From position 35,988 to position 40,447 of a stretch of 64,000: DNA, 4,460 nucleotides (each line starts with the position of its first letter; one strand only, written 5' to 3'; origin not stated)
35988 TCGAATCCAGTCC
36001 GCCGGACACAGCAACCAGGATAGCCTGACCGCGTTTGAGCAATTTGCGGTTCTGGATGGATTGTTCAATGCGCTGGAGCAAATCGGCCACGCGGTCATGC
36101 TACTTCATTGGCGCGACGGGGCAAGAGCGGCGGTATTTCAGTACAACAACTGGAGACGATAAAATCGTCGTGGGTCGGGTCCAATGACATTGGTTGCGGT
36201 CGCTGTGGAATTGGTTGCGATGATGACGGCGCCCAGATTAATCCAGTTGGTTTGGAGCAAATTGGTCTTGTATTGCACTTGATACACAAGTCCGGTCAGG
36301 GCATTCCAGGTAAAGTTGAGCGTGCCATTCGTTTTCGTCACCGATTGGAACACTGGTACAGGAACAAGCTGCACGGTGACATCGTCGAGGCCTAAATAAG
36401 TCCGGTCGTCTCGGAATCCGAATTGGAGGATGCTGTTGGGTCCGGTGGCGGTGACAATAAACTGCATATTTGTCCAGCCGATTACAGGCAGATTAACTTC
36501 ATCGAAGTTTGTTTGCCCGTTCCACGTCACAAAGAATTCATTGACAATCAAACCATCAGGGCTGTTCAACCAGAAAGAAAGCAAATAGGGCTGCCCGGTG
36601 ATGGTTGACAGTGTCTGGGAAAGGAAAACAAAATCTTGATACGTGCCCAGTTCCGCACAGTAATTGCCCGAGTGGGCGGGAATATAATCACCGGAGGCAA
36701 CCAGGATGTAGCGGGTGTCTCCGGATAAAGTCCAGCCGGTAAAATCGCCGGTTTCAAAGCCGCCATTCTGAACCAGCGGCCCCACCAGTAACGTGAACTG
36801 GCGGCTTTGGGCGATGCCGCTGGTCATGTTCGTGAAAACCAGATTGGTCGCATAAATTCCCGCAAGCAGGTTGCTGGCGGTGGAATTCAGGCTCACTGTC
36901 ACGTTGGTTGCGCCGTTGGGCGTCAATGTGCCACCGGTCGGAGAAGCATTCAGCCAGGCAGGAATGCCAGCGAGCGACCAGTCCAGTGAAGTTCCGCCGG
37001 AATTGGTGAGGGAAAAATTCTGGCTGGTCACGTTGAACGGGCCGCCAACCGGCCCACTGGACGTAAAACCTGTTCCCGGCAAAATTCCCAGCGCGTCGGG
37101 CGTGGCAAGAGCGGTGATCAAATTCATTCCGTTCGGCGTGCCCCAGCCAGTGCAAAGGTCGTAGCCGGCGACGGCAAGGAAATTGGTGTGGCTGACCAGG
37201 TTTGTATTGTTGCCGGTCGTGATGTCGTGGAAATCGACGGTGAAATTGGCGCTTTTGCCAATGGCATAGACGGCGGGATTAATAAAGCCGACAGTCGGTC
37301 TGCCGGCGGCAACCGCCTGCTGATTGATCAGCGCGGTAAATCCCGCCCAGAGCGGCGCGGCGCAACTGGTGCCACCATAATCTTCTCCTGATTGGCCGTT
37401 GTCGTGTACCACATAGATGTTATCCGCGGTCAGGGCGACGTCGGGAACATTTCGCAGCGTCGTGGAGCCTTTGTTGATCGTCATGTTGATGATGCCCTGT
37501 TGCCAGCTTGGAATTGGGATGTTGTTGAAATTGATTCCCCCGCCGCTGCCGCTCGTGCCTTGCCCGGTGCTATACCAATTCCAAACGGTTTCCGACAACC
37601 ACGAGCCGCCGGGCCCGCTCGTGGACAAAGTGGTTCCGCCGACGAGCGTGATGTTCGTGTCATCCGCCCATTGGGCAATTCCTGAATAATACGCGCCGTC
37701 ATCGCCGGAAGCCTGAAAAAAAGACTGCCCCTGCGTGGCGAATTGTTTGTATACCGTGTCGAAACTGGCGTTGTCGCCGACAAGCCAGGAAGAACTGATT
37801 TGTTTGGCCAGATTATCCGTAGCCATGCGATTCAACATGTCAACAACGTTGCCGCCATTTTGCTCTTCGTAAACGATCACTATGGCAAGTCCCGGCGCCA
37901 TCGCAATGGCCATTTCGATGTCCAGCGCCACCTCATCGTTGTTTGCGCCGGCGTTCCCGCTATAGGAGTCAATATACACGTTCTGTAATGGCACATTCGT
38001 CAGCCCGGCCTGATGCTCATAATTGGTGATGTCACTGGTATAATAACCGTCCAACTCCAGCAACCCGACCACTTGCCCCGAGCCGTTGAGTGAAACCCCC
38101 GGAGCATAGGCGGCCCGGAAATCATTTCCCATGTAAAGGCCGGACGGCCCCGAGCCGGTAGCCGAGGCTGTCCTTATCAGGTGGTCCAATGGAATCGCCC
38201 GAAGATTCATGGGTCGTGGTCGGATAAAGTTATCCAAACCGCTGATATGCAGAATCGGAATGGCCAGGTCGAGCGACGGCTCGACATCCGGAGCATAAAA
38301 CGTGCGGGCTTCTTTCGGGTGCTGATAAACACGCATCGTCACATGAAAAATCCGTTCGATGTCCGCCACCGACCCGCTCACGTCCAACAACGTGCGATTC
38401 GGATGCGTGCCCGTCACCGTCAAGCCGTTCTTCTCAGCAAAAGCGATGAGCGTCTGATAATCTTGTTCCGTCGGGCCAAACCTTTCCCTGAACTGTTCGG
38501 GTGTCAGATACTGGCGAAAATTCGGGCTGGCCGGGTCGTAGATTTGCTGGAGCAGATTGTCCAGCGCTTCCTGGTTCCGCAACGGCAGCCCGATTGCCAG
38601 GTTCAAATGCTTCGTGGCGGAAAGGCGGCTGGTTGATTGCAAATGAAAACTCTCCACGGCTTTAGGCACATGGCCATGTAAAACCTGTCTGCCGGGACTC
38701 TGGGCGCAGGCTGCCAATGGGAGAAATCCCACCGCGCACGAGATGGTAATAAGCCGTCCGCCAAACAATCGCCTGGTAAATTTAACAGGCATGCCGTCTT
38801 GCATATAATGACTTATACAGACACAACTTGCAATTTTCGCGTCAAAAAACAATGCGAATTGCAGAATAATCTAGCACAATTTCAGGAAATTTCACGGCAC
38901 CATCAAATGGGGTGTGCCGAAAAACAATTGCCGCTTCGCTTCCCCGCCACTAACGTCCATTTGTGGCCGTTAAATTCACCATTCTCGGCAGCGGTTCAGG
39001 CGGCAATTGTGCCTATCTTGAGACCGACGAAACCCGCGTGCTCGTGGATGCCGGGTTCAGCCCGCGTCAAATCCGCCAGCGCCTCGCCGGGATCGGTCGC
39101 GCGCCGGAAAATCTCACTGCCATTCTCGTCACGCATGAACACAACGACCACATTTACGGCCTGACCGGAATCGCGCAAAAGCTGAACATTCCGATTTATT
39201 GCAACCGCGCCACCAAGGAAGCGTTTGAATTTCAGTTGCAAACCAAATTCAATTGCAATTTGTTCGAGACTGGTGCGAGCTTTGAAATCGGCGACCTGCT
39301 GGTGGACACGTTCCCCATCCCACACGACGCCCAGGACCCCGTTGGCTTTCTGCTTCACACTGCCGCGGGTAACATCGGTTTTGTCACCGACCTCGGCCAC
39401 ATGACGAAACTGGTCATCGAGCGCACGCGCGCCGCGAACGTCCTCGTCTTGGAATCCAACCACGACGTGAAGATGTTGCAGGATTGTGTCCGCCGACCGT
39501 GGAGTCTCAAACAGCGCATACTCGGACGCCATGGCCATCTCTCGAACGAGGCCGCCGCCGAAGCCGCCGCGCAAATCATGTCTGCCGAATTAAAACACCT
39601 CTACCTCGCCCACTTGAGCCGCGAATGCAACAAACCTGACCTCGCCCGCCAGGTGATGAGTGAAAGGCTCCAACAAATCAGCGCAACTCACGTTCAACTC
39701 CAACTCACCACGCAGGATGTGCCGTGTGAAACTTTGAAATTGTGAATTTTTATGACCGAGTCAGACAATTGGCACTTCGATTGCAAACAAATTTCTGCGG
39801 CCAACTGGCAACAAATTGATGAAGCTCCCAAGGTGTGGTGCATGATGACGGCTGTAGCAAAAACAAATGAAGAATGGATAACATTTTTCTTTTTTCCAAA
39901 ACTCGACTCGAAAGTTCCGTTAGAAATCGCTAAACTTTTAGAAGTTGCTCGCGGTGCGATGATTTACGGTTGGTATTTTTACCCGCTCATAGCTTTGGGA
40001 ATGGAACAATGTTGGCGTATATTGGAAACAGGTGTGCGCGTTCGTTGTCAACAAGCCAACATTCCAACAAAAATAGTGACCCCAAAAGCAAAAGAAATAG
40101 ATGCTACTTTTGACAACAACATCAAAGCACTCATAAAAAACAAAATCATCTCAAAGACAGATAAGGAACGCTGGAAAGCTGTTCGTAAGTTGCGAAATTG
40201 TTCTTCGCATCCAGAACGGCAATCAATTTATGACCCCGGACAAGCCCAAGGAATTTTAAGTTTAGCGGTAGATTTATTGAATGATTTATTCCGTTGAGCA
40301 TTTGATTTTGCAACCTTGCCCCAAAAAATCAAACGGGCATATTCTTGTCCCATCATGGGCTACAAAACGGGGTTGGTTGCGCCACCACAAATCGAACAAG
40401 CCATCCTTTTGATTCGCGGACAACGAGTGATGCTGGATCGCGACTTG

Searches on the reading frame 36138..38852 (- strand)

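Call 19: search_protein_families(library=pfam, proteins=[window:36138-38852:-], max_evalue=0.001)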
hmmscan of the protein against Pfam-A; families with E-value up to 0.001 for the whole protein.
window:36138-38852:- (904 aa): 2 families
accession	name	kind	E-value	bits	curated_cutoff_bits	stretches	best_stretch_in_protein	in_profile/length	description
PF09286.16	Pro-kuma_activ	-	2e-28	99.9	23.5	1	73-209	5-143/143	Pro-kumamolisin, activation domain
PF19190.6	BACON_2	-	1.5e-05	25.3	25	1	610-661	20-71/94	Viral BACON domain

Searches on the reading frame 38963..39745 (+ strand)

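Call 19: search_protein_families(library=pfam, proteins=[window:38963-39745:+], max_evalue=0.001)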
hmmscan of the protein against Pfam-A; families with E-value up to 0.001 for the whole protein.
window:38963-39745:+ (260 aa): 4 families
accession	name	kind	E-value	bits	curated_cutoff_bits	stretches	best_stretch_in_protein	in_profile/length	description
PF12706.13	Lactamase_B_2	-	7.5e-25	88.1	27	1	24-207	1-192/200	Beta-lactamase superfamily domain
PF00753.33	Lactamase_B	-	7e-18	65.7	22.7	1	12-151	4-157/196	Metallo-beta-lactamase superfamily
PF13483.12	Lactamase_B_3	-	6.3e-08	33.2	24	1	13-148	6-116/160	Beta-lactamase superfamily domain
PF16661.11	Lactamase_B_6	-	0.00058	19.7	27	1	19-85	2-76/193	Metallo-beta-lactamase superfamily domain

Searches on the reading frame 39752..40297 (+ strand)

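Call 19: search_protein_families(library=pfam, proteins=[window:39752-40297:+], max_evalue=0.001)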
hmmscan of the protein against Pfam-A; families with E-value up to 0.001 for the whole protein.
window:39752-40297:+ (181 aa): 1 family
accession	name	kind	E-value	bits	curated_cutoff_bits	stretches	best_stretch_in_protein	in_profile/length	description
PF13643.11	DUF4145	-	7.9e-06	26.3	23.1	1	111-155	28-72/88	Domain of unknown function (DUF4145)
